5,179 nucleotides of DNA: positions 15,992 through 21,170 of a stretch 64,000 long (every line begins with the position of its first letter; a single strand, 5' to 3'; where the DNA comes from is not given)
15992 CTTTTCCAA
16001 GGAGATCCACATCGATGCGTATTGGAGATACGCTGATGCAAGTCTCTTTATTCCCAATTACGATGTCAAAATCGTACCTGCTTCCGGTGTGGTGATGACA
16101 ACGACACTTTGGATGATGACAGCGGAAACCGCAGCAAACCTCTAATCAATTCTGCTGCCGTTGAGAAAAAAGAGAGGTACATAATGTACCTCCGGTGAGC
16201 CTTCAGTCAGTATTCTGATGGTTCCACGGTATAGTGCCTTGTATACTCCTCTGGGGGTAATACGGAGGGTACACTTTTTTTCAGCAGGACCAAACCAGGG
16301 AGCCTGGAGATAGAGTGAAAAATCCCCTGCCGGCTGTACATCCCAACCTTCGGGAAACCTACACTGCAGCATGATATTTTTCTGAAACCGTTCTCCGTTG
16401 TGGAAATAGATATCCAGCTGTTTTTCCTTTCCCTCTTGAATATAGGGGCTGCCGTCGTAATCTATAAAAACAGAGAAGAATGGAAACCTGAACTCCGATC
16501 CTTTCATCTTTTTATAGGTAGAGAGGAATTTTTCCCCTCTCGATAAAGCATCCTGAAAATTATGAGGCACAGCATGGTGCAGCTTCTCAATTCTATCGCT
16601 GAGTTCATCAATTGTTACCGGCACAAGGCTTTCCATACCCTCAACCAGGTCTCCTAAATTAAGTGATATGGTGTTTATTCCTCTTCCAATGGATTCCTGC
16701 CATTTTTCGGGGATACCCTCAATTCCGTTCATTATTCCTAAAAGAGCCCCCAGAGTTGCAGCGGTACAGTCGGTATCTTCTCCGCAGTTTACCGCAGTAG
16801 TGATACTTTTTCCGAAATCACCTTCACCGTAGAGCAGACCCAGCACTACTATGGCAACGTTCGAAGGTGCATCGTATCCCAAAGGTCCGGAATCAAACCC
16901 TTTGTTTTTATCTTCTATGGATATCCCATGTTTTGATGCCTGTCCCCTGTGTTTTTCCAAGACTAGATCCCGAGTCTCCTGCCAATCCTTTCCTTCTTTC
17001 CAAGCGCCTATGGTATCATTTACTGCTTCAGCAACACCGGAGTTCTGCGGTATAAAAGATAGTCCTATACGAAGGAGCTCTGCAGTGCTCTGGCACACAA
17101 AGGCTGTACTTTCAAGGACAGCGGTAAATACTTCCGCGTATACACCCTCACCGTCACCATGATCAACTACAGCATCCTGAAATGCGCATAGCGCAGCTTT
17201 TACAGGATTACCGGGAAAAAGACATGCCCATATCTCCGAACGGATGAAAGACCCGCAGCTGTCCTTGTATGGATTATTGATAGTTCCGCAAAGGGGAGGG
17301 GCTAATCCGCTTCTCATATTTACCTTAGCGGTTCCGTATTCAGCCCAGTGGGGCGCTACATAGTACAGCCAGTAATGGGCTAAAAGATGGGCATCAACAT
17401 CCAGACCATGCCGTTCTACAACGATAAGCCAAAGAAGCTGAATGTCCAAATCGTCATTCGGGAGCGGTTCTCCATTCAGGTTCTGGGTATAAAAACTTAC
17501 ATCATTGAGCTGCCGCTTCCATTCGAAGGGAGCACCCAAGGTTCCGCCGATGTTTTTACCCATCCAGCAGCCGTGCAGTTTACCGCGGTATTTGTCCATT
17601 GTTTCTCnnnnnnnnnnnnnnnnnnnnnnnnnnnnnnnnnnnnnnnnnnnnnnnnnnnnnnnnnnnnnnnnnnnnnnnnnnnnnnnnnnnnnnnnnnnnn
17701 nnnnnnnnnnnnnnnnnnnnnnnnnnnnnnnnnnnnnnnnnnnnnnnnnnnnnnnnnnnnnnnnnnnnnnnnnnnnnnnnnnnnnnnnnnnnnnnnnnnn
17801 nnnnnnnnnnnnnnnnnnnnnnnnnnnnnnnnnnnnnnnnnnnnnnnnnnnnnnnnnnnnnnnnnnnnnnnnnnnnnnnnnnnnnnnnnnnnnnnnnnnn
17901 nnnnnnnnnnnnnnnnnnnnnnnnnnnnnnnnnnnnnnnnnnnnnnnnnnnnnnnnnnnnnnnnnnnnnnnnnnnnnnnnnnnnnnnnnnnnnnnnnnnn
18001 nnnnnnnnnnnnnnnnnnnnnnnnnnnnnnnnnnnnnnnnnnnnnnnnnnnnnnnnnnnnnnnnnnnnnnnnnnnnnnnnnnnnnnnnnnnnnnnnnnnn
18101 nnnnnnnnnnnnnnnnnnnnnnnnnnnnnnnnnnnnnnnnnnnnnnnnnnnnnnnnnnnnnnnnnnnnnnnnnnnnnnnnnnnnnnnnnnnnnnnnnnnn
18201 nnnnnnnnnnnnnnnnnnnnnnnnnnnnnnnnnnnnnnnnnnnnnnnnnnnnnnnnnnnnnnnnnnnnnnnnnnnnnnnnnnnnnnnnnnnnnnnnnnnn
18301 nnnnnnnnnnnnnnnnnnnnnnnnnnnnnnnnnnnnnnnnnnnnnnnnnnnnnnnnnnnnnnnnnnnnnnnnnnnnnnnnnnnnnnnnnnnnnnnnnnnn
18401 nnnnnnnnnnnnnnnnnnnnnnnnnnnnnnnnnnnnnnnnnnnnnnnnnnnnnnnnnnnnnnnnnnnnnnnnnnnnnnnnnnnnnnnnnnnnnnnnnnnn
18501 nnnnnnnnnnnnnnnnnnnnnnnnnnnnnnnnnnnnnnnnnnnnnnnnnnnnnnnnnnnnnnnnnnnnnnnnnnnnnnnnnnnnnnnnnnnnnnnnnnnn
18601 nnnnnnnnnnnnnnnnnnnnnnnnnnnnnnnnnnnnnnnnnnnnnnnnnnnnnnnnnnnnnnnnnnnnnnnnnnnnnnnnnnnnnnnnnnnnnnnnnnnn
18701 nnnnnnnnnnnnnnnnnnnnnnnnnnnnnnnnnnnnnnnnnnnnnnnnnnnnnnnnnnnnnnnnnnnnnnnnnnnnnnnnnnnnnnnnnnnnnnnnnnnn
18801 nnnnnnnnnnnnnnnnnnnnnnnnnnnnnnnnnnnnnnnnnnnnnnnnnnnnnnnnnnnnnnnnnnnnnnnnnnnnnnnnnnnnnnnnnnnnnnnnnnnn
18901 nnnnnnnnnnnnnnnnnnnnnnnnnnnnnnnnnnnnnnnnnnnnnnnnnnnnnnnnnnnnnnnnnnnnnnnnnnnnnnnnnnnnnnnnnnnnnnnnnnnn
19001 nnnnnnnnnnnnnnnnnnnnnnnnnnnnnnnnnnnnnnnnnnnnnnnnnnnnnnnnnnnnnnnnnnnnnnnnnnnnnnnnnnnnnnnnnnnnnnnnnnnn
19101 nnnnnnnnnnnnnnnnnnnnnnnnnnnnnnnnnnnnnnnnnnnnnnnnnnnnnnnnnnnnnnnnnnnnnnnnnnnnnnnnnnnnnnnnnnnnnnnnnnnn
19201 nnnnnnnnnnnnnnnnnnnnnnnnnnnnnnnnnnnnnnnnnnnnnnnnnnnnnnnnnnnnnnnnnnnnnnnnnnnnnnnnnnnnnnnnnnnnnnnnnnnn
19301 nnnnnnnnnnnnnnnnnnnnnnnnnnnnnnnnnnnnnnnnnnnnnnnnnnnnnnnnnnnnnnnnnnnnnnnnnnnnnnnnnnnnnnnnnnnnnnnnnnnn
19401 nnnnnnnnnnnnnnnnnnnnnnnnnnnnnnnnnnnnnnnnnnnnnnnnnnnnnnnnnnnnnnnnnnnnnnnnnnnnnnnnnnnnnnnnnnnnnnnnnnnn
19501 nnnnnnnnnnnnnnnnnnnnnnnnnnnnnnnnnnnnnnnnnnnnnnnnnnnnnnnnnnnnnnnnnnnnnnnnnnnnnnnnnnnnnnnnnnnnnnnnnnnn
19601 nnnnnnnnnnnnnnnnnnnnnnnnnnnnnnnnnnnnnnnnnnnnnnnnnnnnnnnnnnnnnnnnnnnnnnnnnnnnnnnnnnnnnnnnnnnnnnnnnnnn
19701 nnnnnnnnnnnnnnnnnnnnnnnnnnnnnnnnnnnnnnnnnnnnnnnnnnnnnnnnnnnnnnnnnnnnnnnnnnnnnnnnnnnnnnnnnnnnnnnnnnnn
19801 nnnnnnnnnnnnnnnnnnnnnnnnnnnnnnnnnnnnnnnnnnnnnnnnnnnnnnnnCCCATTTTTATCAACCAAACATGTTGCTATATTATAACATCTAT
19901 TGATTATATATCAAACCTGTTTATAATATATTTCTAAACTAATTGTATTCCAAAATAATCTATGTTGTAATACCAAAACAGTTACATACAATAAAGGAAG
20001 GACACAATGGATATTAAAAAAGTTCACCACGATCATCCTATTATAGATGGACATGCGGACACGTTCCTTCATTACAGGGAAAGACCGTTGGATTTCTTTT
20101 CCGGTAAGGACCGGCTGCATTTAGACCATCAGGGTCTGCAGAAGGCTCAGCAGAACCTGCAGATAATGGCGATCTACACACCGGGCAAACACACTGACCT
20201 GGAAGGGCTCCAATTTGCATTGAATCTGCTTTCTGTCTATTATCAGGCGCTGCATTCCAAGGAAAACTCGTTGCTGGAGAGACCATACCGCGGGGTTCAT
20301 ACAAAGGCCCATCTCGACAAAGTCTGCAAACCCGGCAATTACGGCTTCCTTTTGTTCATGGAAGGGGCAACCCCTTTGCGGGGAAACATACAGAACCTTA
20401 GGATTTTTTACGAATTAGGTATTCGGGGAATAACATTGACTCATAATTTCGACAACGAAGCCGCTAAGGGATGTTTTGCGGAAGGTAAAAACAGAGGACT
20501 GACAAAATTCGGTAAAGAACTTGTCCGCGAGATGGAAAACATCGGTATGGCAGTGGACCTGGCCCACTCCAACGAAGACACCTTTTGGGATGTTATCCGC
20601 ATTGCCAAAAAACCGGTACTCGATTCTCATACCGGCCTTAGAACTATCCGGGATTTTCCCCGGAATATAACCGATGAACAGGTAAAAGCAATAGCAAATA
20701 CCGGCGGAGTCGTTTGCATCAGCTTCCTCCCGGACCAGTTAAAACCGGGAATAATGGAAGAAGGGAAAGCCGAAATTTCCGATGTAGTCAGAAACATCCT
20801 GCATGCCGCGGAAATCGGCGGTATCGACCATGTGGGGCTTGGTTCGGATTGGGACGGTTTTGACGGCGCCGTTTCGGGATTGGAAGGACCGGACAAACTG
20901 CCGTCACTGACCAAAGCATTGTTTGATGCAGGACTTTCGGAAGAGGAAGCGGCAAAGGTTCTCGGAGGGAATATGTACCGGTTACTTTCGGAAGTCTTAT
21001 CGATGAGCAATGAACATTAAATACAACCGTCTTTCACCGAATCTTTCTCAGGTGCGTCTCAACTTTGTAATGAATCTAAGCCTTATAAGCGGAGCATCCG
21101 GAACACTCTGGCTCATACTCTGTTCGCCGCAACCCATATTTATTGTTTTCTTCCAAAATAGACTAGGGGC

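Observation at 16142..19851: Orphan glycyl-radical enzyme co-transcribed with an ADP-ribosylglycohydrolase-fold protein, with no activase in the window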

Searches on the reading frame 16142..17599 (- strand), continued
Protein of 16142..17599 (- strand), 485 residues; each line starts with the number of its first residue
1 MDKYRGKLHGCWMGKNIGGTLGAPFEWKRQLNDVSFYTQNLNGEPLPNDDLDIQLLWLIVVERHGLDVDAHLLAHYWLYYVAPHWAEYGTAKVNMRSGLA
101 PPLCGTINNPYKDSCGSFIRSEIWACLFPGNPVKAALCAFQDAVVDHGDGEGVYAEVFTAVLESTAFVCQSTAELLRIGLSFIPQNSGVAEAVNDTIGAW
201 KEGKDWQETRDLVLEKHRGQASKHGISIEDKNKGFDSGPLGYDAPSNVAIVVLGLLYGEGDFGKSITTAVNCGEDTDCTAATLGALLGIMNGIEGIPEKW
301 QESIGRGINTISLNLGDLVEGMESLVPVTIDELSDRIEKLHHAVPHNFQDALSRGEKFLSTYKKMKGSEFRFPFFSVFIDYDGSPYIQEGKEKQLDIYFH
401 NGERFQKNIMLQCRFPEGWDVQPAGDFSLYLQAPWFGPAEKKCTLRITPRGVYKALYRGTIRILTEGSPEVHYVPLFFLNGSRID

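Call 64: find_encoding_contigs(protein=P0241, flank=8000, max_places=2)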
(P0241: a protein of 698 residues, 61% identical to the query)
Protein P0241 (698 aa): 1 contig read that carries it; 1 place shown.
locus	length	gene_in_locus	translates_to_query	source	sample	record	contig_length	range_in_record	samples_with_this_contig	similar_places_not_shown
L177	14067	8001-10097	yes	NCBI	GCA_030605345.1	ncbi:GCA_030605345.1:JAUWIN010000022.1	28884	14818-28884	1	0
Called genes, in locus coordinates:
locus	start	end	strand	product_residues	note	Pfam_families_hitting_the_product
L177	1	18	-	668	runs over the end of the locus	PF19543:GH123_N, PF14871:GHL6 (weak)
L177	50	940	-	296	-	PF00491:Arginase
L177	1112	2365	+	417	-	-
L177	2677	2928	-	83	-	-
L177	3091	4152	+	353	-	-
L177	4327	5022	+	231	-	-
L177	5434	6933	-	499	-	PF05552:MS_channel_1st_1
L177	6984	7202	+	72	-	-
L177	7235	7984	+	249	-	PF13353:Fer4_12, PF04055:Radical_SAM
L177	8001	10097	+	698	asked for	PF02901:PFL-like, PF01228:Gly_radical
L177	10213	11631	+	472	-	PF00089:Trypsin, PF13365:Trypsin_2, PF13180:PDZ_2, PF17820:PDZ_6, PF07691:PA14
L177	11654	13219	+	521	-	PF00089:Trypsin, PF13365:Trypsin_2, PF13180:PDZ_2, PF17820:PDZ_6, PF07691:PA14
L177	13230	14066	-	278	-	?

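Call 65: find_encoding_contigs(protein=P0244, flank=8000, max_places=2)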
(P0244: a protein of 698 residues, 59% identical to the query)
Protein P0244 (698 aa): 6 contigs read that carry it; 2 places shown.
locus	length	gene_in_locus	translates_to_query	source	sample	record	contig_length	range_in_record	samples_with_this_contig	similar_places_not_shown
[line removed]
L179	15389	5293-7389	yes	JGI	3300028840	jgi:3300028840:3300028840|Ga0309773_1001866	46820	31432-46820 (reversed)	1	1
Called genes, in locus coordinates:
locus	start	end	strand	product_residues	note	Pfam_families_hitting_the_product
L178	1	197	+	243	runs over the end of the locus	PF00902:TatC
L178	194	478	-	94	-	PF02416:TatA_B_E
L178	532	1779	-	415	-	PF00248:Aldo_ket_red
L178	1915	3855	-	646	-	PF12801:Fer4_5, PF12837:Fer4_6 (faint), PF12838:Fer4_7 (faint), PF13183:Fer4_8 (faint), PF13484:Fer4_16 (faint), PF13187:Fer4_9 (weak), PF00037:Fer4 (weak), PF12797:Fer4_2 (weak), +2 more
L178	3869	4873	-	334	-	PF04015:DUF362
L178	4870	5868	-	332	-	PF20244:DUF6599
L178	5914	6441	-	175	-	PF00583:Acetyltransf_1, PF13673:Acetyltransf_10 (weak), PF13508:Acetyltransf_7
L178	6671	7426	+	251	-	PF13353:Fer4_12, PF04055:Radical_SAM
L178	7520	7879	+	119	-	PF05635:23S_rRNA_IVP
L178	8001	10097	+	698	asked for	PF02901:PFL-like, PF01228:Gly_radical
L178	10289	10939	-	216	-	-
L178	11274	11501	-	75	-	-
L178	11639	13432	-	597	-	PF02837:Glyco_hydro_2_N, PF22666:Glyco_hydro_2_N2 (weak), PF02836:Glyco_hydro_2_C (weak)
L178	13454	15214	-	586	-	PF22666:Glyco_hydro_2_N2 (weak), PF02837:Glyco_hydro_2_N, PF00703:Glyco_hydro_2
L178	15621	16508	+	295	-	-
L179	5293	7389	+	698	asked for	PF02901:PFL-like, PF01228:Gly_radical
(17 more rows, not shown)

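Call 70: search_protein_families(library=padloc, proteins=[window:16142-17599:-], max_evalue=0.01)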
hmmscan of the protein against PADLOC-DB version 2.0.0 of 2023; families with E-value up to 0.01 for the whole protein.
window:16142-17599:- (485 aa): 0 families

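Call 76: search_protein_families(library=pfam, proteins=[L116:6245-7954:-, L116:2998-4470:+, L116:4479-5729:+])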
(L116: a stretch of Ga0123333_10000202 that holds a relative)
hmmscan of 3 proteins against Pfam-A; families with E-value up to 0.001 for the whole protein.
L116:6245-7954:- (569 aa): 0 families

L116:2998-4470:+ (490 aa): 1 family
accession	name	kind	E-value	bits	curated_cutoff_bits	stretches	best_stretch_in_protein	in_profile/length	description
PF13231.12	PMT_2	-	1e-10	42.5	26.1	1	75-232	2-157/160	Dolichyl-phosphate-mannose-protein mannosyltransferase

L116:4479-5729:+ (416 aa): 2 families
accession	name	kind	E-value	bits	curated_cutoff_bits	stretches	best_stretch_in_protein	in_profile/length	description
PF01120.23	Alpha_L_fucos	-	3e-88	297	25.2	1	3-307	11-345/345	Alpha-L-fucosidase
PF14871.12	GHL6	-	0.00056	20.6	35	1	69-135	2-65/132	Hypothetical glycosyl hydrolase 6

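Call 79: find_encoding_contigs(protein=P0121, flank=10000, max_places=4)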
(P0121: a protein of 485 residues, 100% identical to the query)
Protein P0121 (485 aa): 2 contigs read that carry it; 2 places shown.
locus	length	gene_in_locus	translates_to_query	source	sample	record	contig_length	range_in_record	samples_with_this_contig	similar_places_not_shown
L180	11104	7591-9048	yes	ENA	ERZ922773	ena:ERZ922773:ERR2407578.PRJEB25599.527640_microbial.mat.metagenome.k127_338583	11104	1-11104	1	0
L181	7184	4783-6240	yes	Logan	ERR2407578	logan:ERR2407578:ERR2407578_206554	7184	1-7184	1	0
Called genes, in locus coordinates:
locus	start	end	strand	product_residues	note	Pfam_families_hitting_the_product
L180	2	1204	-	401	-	?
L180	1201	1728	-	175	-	PF01613:Flavin_Reduct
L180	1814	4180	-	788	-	PF03130:HEAT_PBS (faint), PF07690:MFS_1 (weak), PF13513:HEAT_EZ (faint), PF13646:HEAT_2, PF00514:Arm (faint), PF02985:HEAT (faint), PF13646:HEAT_2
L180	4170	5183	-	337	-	PF01244:Peptidase_M19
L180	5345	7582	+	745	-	PF02901:PFL-like, PF01228:Gly_radical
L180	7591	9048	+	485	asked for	PF03747:ADP_ribosyl_GH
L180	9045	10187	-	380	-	-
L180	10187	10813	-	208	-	PF01613:Flavin_Reduct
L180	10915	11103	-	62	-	?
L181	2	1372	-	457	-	?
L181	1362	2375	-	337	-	PF01244:Peptidase_M19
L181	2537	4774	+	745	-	PF02901:PFL-like, PF01228:Gly_radical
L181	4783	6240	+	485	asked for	PF03747:ADP_ribosyl_GH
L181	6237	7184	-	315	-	?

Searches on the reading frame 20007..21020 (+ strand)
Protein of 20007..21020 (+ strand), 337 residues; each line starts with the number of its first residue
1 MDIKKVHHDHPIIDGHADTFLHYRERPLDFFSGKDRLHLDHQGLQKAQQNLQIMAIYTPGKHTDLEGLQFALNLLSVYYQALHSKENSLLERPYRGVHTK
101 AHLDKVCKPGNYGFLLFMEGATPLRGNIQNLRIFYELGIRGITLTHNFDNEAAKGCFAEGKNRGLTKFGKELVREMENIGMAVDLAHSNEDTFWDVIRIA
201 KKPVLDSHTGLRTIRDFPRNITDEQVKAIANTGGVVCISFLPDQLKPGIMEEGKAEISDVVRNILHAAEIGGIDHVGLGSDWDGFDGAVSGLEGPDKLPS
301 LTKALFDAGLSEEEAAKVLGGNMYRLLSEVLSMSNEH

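Call 5: search_protein_families(library=pfam, proteins=[window:20007-21020:+])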
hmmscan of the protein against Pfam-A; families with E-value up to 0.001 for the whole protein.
window:20007-21020:+ (337 aa): 1 family
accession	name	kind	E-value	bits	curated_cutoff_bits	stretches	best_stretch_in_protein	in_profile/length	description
PF01244.27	Peptidase_M19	-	1.1e-84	284.8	26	1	6-328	2-318/319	Membrane dipeptidase (Peptidase family M19)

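Call 6: search_protein_families(library=ncbifam, proteins=[window:20007-21020:+])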
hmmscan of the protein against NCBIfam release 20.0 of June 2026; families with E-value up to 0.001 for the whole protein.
window:20007-21020:+ (337 aa): 0 families

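Call 70: search_protein_families(library=padloc, proteins=[window:20007-21020:+], max_evalue=0.01)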
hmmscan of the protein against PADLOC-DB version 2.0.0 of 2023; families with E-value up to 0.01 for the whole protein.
window:20007-21020:+ (337 aa): 0 families
